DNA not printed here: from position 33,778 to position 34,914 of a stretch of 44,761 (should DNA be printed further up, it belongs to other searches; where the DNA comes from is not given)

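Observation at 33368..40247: Self-contained Man-family PTS locus with its own HPr and Enzyme I and only an aldolase plus a dehydrogenase as catabolic enzymes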

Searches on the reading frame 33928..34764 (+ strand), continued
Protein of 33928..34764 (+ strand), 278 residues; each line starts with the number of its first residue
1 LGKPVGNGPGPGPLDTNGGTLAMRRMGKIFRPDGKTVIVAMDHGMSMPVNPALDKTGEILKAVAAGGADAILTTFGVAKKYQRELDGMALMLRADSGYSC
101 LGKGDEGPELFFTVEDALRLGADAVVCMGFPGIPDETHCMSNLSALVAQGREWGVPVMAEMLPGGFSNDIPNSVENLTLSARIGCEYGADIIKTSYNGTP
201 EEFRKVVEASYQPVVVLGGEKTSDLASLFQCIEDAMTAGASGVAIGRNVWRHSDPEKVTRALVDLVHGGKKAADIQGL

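Call 63: search_protein_families(library=pfam, proteins=[L036:510-2456:-, L036:2185-4212:+, L036:4723-5322:+, L036:7849-8409:+, L031:2436-3320:+, L031:16756-17841:+, L046:1005-2360:+, L046:4236-5837:+, L029:16754-17956:-, L083:9957-11402:+], max_evalue=0.00001)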
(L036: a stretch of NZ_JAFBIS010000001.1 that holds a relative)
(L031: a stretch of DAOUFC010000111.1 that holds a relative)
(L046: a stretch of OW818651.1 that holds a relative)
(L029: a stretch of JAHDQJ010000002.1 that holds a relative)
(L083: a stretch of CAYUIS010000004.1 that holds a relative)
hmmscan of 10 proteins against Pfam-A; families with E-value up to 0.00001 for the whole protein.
L036:510-2456:- (648 aa): 0 families

L036:2185-4212:+ (675 aa): 3 families
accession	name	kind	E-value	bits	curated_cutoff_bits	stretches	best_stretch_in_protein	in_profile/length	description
PF00563.25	EAL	-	3.7e-60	203.7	31.3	1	423-656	4-236/236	EAL domain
PF00990.26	GGDEF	-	2.1e-12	47.5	23.8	1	253-353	2-109/161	Diguanylate cyclase, GGDEF domain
PF16927.11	HisKA_7TM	-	3.3e-08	34.1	28.6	1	42-243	4-203/224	N-terminal 7TM region of histidine kinase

L036:4723-5322:+ (199 aa): 5 families
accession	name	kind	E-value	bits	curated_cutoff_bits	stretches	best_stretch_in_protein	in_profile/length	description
PF01381.28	HTH_3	-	5.2e-14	52.5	23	1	23-77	1-55/55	Helix-turn-helix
PF12844.13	HTH_19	-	1.5e-10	41.2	30.2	1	22-79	3-60/64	Helix-turn-helix domain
PF07883.17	Cupin_2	-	2.1e-09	37.4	27.2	1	131-192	8-68/70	Cupin domain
PF13443.12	HTH_26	-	3.9e-09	37.1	22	1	23-79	2-59/63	Cro/C1-type HTH DNA-binding domain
PF13560.12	HTH_31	-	2.4e-08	34.6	27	1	24-76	7-60/64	Helix-turn-helix domain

L036:7849-8409:+ (186 aa): 1 family
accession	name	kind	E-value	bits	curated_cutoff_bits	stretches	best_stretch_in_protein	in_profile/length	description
PF00370.27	FGGY_N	-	3.1e-14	53.6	28.8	1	1-107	1-112/245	FGGY family of carbohydrate kinases, N-terminal domain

L031:2436-3320:+ (294 aa): 2 families
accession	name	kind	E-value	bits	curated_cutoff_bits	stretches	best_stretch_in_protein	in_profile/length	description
PF00941.27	FAD_binding_5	-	2.6e-41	141.7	27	1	3-174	2-167/170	FAD binding domain in molybdopterin dehydrogenase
PF03450.22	CO_deh_flav_C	-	1.6e-11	44.6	25.5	1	186-284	3-100/102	CO dehydrogenase flavoprotein C-terminal domain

L031:16756-17841:+ (361 aa): 1 family
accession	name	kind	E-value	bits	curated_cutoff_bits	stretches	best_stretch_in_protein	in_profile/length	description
PF01244.27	Peptidase_M19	-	5.6e-80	269.3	26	1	2-338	7-318/319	Membrane dipeptidase (Peptidase family M19)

L046:1005-2360:+ (451 aa): 2 families
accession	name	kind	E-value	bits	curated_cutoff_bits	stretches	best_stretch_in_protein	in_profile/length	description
PF01547.30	SBP_bac_1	-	4.7e-25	89.6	26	1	97-367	22-304/307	Bacterial extracellular solute-binding protein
PF13416.11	SBP_bac_8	-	1.1e-21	78.3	27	1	88-380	5-260/279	Bacterial extracellular solute-binding protein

L046:4236-5837:+ (533 aa): 1 family
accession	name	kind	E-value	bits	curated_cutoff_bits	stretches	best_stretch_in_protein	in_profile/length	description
PF00150.24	Cellulase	-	7.9e-29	101.4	23.5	1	87-332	19-270/272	Cellulase (glycosyl hydrolase family 5)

L029:16754-17956:- (400 aa): 2 families
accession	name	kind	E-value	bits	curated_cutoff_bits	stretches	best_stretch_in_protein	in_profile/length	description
PF01546.33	Peptidase_M20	-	2.6e-18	67.1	24.6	1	78-392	4-204/206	Peptidase family M20/M25/M40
PF07687.19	M20_dimer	-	8.4e-11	42.2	21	1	182-278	2-96/107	Peptidase dimerisation domain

L083:9957-11402:+ (481 aa): 1 family
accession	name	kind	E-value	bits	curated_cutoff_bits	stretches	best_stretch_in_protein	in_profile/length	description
PF06253.16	MTTB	-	3.7e-110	368.7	25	1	5-473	29-492/500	Trimethylamine methyltransferase (MTTB)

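Call 67: search_dna_similar(query=window:33994-34764:+, collection=plasmids, mode=protein, max_rows=25)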
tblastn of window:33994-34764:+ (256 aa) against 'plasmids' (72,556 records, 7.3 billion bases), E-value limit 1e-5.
Records with a match: 278; places in all: 346; records where one place covers at least 80% of the query: 277.
Best place of each record, by identity: <60% 278.
By first word of the organism name: Rhizobium 107; Sinorhizobium 81; Shinella 13; Ensifer 9; Streptomyces 7; Klebsiella 4; Phyllobacterium 4; Salmonella 4; Thioclava 3; Escherichia 3; and 35 more.
By predicted mobility (MOB-suite, as given by PLSDB): non-mobilizable 142; conjugative 73; mobilizable 63.
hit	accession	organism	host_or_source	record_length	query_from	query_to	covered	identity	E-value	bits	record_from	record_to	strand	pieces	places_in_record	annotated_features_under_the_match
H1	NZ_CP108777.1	Embleya sp. NBC_00896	-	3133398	1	250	98%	43.7%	2e-50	183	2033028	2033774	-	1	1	none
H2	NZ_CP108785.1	Embleya sp. NBC_00888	-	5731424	1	245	96%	42.9%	2e-47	175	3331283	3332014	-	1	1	none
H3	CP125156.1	Klebsiella pneumoniae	-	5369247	2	256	100%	38.1%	7e-40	153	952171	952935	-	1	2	phospho-2-dehydro-3-deoxyheptonate aldolase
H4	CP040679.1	Halostella pelagica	pure culture,isolated from salted brown ...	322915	3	245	95%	35.0%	5e-33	133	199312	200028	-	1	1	record has no annotation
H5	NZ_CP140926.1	Sinorhizobium medicae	Medicago lupulina,whole organism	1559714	3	245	95%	34.8%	8e-23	104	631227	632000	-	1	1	none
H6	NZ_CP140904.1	Sinorhizobium medicae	Medicago lupulina,whole organism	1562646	3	245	95%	34.8%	8e-23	104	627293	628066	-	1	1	none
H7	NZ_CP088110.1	Sinorhizobium medicae WSM1115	cell culture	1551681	3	245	95%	34.8%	2e-22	103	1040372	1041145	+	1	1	none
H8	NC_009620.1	Sinorhizobium medicae WSM419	-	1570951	3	245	95%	34.8%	2e-22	103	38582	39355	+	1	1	none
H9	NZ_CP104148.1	Sinorhizobium medicae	Trigonella foenum-graecum,cell culture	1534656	3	245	95%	34.8%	2e-22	102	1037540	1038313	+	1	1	none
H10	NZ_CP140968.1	Sinorhizobium medicae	Medicago lupulina,whole organism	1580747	3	245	95%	34.8%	2e-22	102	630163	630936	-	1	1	none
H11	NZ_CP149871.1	Sinorhizobium medicae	Melilotus albus,Cell Culture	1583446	3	245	95%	34.8%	2e-22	102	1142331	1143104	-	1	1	none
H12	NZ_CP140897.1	Sinorhizobium medicae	Medicago lupulina,whole organism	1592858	3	245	95%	34.8%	2e-22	102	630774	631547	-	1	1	none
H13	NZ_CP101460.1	Natrononativus amylolyticus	cell culture,sediment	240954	11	245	92%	35.7%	8e-32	130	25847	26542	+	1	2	2-amino-3,7-dideoxy-D-threo-hept-6-ulosonate synthase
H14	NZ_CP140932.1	Sinorhizobium medicae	Medicago lupulina,whole organism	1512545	3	245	95%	34.5%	5e-22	102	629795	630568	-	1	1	none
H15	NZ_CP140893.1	Sinorhizobium medicae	Medicago lupulina,whole organism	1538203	3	245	95%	34.5%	5e-22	102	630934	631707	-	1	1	none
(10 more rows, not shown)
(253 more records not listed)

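Call 68: get_annotated_region(hit=H3, flank=8000)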
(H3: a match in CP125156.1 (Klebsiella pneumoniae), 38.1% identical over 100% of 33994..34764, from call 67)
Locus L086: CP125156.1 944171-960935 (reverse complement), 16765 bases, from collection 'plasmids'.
description: Klebsiella pneumoniae strain 176 plasmid unnamed2, complete sequence
organism: Klebsiella pneumoniae (NCBI taxid 573)
taxonomy: Bacteria; Pseudomonadota; Gammaproteobacteria; Enterobacterales; Enterobacteriaceae; Klebsiella; Klebsiella pneumoniae
host: -; source: -; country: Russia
typing (MOB-suite, as given by PLSDB): non-mobilizable; mating-pair formation MPF_T
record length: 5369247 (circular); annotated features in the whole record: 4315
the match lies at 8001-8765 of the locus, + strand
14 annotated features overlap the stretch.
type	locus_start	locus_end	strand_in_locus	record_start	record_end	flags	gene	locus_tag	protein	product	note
CDS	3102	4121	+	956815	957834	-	-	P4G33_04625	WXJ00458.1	alpha-ketoacid dehydrogenase subunit beta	-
CDS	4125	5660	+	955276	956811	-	-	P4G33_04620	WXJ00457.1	2-oxo acid dehydrogenase subunit E2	-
CDS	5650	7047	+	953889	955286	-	lpdA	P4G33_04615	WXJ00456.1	dihydrolipoyl dehydrogenase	-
CDS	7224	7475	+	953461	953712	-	-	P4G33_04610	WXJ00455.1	zinc ribbon domain-containing protein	-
CDS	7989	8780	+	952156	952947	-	-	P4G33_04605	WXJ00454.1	phospho-2-dehydro-3-deoxyheptonate aldolase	-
CDS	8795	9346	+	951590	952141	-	-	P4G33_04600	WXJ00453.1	glycerol-3-phosphate responsive antiterminator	-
CDS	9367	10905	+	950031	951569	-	-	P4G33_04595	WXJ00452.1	FGGY-family carbohydrate kinase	-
CDS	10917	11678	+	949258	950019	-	-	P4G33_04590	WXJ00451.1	SDR family oxidoreductase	-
CDS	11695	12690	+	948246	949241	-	-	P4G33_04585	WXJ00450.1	2-hydroxyacid dehydrogenase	-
CDS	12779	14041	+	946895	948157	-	-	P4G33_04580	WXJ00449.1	PTS transporter subunit IIC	-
CDS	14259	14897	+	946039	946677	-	-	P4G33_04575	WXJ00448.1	glutathione S-transferase family protein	-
CDS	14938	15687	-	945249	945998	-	-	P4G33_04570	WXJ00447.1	class I SAM-dependent methyltransferase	-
CDS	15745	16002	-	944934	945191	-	-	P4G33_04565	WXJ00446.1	YjhX family toxin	-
CDS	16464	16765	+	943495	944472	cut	glaH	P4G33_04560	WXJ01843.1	glutarate dioxygenase GlaH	-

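Call 69: get_annotated_region(hit=H1, flank=8000)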
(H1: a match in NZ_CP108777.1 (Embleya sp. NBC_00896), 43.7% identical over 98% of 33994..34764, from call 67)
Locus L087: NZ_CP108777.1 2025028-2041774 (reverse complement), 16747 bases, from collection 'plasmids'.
description: Embleya sp. NBC_00896 plasmid unnamed1, complete sequence
organism: Embleya sp. NBC_00896 (NCBI taxid 2975961)
taxonomy: Bacteria; Actinomycetota; Actinomycetes; Kitasatosporales; Streptomycetaceae; Embleya; Embleya sp. NBC 00896
host: -; source: -; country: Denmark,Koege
typing (MOB-suite, as given by PLSDB): non-mobilizable
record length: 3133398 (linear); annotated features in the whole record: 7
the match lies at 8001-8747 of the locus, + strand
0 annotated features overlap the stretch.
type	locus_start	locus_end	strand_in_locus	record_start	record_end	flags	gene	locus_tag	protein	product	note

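Call 70: search_dna_similar(query=L004:11835-13175:+, collection=plasmids, mode=protein, max_rows=12, max_evalue=1e-40)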
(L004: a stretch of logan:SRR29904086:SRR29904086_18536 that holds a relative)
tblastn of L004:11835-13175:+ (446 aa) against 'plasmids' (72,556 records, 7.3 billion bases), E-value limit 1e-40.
Records with a match: 65; places in all: 65; records where one place covers at least 80% of the query: 60.
Best place of each record, by identity: <60% 65.
By first word of the organism name: Rhizobium 60; Shinella 3; Roseateles 1; Brucella 1.
By predicted mobility (MOB-suite, as given by PLSDB): non-mobilizable 39; conjugative 24; mobilizable 2.
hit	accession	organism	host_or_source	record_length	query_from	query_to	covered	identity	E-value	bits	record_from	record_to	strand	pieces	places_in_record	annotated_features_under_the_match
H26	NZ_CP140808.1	Rhizobium beringeri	Trifolium pratense,whole organism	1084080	5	445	99%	42.9%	3e-102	341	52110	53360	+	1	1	record has no annotation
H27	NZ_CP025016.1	Rhizobium leguminosarum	Lotus corniculatus,Bacteria culture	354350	5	445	99%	42.9%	4e-102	340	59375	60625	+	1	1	sugar ABC transporter substrate-binding protein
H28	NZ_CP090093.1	Rhizobium leguminosarum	Galega,Cell culture,Plant nodule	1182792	5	445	99%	42.9%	4e-102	340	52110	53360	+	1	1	record has no annotation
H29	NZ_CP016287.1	Rhizobium leguminosarum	Vavilovia formosa,cell culture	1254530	5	445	99%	42.9%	2e-101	338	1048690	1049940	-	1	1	record has no annotation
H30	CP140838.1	Rhizobium beringeri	Trifolium pratense,whole organism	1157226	5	445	99%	42.7%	5e-86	344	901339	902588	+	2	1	none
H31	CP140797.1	Rhizobium beringeri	Trifolium pratense,whole organism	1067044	5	445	99%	42.7%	3e-101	338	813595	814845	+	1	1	sugar ABC transporter substrate-binding protein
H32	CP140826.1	Rhizobium beringeri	Trifolium pratense,whole organism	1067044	5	445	99%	42.7%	3e-101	338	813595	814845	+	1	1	sugar ABC transporter substrate-binding protein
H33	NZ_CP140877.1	Rhizobium beringeri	Trifolium pratense,whole organism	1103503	5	445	99%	42.7%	3e-101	338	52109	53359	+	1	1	record has no annotation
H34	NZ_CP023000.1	Rhizobium sp. 11515TR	Cell culture,agricultural soil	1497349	15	432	94%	44.5%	6e-102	340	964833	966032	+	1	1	record has no annotation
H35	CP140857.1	Rhizobium ruizarguesonis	Trifolium pratense,whole organism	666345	2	433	97%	42.6%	8e-102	340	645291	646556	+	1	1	sugar ABC transporter substrate-binding protein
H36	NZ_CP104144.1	Rhizobium sullae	Sulla coronaria,cell culture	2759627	2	433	97%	42.6%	1e-101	339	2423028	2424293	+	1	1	record has no annotation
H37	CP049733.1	Rhizobium leguminosarum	Pisum sativum,Pisum sativum nodules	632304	2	433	97%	42.6%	2e-101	339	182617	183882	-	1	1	sugar ABC transporter substrate-binding protein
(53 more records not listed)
